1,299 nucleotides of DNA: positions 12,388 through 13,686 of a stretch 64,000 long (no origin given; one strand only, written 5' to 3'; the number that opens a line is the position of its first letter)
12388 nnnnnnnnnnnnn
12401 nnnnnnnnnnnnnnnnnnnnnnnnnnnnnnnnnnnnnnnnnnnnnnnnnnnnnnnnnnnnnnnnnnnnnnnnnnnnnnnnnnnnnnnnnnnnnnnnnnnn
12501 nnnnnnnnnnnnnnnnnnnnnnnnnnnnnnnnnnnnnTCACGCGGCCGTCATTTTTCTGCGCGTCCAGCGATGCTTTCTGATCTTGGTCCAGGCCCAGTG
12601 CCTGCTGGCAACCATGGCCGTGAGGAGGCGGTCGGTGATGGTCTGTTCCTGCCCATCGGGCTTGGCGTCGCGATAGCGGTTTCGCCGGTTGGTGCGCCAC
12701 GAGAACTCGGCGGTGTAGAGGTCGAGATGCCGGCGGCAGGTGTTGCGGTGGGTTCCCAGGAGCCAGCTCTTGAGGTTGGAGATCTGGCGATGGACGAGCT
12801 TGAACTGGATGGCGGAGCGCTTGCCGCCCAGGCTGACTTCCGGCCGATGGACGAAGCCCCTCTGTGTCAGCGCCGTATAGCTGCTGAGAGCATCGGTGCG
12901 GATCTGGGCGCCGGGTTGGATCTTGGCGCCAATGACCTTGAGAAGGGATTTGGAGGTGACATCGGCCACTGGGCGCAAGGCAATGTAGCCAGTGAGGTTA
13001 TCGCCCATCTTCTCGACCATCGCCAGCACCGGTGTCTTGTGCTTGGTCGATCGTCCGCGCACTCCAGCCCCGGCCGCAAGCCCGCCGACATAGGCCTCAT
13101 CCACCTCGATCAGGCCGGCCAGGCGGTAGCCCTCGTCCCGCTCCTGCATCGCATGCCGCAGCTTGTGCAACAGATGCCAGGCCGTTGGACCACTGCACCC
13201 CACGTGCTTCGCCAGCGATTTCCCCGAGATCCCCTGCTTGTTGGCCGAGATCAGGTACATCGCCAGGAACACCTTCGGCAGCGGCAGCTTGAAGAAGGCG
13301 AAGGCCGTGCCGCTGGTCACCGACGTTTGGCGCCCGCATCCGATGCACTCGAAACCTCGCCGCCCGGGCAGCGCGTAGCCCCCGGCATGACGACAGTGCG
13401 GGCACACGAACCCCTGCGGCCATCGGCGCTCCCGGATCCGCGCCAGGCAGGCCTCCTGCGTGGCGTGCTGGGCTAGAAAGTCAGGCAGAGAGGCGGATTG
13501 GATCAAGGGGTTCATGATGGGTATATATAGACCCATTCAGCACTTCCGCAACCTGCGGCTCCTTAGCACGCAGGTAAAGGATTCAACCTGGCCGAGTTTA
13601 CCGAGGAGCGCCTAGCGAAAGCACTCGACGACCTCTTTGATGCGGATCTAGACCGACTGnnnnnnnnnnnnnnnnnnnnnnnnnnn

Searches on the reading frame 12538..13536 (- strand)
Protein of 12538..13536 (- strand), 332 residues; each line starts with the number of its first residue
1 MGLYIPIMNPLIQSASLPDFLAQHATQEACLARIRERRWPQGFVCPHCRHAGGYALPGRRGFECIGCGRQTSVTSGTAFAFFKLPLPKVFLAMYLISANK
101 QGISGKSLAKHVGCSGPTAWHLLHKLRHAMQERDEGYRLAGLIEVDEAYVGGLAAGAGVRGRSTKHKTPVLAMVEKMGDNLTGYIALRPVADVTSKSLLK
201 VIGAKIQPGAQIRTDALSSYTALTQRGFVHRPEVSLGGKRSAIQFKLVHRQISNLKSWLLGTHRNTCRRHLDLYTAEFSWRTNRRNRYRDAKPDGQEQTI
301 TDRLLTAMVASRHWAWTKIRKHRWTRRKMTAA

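Call 62: search_protein_families(library=pfam, proteins=[window:12538-13536:-], max_evalue=0.001)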
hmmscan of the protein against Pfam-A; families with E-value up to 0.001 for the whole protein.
window:12538-13536:- (332 aa): 2 families
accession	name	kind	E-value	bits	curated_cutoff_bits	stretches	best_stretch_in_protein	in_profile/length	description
PF12762.13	DDE_Tnp_IS1595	-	4e-28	98.8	27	1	138-283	1-153/153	ISXO2-like transposase domain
PF12760.12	Zn_ribbon_IS1595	-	1.1e-10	41.7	25.4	1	26-70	2-46/46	Transposase zinc-ribbon domain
